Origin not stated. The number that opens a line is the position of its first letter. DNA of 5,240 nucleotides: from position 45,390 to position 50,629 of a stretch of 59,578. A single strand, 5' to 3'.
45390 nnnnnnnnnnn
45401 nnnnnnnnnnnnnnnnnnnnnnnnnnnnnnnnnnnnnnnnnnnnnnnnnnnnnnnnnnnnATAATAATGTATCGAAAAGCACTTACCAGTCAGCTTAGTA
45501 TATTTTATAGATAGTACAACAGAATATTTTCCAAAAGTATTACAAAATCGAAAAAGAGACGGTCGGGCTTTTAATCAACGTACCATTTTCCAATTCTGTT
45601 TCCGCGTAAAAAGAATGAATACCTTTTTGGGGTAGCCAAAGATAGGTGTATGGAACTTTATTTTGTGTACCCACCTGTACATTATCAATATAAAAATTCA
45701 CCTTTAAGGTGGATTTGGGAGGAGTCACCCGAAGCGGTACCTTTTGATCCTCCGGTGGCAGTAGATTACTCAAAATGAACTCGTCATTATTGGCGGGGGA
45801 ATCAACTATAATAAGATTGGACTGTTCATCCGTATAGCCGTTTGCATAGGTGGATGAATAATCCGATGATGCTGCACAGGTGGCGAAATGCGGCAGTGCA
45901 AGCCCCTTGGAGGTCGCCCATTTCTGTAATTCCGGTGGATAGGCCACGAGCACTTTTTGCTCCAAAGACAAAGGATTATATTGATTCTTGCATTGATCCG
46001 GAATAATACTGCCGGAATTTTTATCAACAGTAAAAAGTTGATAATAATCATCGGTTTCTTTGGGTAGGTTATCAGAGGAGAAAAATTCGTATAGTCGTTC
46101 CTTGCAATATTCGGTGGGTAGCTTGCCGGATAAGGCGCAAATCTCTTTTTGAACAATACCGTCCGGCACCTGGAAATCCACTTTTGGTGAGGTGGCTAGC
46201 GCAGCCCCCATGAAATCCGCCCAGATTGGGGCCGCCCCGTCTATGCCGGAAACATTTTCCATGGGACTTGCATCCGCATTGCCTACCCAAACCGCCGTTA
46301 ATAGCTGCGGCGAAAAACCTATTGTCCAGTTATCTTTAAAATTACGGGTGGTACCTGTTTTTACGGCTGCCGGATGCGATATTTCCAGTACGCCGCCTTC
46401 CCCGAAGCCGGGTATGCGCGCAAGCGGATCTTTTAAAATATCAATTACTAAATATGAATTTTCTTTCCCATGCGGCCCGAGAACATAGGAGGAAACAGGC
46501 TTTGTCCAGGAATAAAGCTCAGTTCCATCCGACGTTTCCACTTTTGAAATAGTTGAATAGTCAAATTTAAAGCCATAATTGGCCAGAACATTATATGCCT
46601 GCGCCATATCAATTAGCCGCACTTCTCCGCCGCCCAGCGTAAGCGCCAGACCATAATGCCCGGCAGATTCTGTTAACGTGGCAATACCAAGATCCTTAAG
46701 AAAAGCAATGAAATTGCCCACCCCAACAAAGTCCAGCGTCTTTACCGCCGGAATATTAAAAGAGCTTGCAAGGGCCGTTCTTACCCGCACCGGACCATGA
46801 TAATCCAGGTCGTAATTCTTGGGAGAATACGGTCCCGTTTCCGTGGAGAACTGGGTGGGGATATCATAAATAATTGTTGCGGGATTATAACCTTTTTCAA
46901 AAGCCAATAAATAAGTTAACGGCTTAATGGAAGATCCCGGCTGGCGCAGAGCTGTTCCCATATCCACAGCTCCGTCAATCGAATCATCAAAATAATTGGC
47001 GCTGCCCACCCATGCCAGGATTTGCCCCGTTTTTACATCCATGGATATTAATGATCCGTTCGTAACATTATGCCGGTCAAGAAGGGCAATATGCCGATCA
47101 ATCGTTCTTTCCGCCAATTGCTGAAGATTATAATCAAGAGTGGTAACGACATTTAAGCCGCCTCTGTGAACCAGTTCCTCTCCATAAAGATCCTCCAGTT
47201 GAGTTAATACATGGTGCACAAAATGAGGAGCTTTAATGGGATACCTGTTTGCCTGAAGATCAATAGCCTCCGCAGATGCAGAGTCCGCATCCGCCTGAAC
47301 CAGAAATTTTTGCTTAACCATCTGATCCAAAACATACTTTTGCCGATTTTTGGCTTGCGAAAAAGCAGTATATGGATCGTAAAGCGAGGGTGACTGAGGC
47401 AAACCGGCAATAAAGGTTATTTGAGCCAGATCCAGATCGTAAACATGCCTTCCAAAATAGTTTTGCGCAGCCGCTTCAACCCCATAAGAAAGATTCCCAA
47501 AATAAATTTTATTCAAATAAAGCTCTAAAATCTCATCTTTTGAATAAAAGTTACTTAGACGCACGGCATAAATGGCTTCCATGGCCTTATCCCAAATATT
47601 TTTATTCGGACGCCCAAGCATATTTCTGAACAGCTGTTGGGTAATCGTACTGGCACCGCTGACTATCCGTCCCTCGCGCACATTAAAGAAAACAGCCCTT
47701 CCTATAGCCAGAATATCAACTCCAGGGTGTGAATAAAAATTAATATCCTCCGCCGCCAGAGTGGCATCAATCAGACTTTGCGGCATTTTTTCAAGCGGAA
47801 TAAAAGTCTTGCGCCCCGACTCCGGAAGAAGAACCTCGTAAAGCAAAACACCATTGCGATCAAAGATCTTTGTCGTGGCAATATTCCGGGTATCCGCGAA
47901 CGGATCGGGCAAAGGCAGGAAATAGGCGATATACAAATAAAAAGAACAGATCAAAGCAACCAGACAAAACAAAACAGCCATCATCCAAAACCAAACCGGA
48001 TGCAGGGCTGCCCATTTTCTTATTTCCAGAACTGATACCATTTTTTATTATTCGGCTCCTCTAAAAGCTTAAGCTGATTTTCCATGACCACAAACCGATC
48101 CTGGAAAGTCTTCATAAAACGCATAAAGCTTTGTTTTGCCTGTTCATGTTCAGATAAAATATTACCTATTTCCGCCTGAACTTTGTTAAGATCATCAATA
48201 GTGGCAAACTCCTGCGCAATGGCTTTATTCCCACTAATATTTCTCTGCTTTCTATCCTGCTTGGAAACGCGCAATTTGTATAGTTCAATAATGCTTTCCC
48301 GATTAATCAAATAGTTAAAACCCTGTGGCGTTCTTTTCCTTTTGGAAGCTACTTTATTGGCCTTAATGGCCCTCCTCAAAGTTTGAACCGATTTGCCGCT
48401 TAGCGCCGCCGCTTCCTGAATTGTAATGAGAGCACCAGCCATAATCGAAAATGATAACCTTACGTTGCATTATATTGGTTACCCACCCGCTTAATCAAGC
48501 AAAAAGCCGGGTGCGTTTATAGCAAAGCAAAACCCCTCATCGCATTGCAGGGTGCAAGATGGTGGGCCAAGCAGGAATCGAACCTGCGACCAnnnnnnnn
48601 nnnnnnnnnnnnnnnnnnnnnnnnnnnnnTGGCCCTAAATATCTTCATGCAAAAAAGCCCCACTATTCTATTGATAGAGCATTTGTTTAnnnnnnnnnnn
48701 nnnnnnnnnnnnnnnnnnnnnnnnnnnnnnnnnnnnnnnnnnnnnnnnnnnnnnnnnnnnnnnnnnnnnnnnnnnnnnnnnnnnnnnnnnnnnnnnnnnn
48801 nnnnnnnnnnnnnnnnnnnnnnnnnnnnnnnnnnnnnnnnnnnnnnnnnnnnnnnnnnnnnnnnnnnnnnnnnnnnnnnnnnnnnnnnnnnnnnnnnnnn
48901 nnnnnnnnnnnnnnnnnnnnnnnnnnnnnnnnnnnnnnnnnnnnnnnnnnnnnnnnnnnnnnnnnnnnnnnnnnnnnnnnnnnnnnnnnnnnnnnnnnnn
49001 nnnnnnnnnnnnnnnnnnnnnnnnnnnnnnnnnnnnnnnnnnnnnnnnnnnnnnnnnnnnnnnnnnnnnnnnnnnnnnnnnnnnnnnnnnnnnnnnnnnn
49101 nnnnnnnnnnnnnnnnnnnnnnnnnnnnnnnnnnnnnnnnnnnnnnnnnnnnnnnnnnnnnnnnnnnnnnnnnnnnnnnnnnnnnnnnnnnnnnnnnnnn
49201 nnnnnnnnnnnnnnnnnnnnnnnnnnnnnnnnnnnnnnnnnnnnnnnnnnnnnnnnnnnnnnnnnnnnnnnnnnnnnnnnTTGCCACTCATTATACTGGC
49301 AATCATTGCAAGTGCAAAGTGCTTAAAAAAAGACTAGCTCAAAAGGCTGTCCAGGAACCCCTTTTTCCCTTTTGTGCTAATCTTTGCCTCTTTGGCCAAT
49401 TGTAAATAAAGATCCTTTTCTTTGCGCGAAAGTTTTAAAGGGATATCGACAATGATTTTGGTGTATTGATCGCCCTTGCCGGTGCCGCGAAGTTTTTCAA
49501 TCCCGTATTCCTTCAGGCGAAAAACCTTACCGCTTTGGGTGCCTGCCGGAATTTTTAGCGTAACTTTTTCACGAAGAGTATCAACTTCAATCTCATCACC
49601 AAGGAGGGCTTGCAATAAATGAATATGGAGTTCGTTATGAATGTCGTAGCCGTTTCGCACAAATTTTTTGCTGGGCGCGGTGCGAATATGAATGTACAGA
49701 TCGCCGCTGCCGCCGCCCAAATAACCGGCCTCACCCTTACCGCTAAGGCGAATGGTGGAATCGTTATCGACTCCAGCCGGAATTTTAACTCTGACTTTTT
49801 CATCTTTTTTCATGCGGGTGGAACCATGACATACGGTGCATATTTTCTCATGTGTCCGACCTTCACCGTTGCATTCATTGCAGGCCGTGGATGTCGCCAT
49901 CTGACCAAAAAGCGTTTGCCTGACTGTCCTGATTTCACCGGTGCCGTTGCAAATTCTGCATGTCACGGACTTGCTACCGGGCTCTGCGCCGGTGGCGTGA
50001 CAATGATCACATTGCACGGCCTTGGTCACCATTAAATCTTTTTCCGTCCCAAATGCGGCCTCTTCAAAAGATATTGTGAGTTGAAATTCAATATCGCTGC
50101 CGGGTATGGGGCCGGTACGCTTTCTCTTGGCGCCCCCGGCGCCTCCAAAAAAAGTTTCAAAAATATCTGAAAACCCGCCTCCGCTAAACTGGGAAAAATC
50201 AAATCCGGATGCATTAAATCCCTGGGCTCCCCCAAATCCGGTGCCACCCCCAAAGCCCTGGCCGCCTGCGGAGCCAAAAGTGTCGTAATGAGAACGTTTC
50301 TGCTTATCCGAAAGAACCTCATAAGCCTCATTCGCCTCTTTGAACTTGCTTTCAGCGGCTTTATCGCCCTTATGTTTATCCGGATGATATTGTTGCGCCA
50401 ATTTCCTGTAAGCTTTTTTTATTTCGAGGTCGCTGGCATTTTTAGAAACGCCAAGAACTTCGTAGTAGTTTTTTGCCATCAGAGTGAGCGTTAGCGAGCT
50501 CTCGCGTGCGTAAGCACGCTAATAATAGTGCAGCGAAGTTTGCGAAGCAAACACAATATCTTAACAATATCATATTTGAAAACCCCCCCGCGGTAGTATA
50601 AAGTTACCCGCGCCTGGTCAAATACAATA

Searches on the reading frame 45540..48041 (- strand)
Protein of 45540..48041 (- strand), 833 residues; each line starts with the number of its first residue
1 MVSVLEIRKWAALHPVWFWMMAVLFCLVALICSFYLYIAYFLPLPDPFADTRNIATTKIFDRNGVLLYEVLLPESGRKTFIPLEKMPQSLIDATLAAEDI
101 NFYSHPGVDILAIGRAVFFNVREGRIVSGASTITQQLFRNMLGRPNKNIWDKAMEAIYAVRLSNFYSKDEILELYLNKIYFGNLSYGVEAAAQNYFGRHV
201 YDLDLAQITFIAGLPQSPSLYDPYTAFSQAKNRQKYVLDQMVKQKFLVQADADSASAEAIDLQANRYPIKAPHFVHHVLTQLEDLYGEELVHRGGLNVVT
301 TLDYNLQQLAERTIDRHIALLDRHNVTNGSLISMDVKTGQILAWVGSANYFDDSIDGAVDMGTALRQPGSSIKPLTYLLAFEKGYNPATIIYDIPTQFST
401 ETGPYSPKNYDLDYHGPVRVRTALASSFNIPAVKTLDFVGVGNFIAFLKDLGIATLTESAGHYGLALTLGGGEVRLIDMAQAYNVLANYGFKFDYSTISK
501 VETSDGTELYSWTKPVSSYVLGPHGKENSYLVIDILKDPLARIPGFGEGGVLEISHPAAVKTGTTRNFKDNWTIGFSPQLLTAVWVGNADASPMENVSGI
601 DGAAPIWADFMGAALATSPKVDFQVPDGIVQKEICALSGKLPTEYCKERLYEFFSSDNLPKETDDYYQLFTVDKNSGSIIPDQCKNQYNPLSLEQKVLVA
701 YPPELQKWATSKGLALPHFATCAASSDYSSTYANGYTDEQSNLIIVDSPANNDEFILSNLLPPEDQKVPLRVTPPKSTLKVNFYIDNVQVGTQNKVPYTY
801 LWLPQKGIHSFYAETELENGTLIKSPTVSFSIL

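Call 65: search_protein_families(library=pfam, proteins=[window:45540-48041:-], max_evalue=0.0001)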
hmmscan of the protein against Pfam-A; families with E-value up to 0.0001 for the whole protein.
window:45540-48041:- (833 aa): 2 families
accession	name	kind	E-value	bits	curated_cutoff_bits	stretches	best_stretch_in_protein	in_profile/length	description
PF00912.28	Transgly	-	4.8e-59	199.2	27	1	74-241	10-177/178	Transglycosylase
PF00905.27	Transpeptidase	-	3.9e-15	56.3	22.1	1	330-583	2-275/299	Penicillin binding protein transpeptidase domain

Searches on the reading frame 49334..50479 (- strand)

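Call 65: search_protein_families(library=pfam, proteins=[window:49334-50479:-], max_evalue=0.0001)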
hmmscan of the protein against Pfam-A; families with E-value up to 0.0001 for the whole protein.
window:49334-50479:- (381 aa): 3 families
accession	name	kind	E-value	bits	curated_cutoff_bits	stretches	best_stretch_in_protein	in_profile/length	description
PF01556.23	DnaJ_C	-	4.2e-47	160.4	26.6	1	130-347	1-152/152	DnaJ C terminal domain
PF00226.36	DnaJ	-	3.3e-28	98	27.8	1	4-66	1-63/63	DnaJ domain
PF00684.25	DnaJ_CXXCXGXG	-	3.3e-14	53.3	32.7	1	157-220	1-64/65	DnaJ central domain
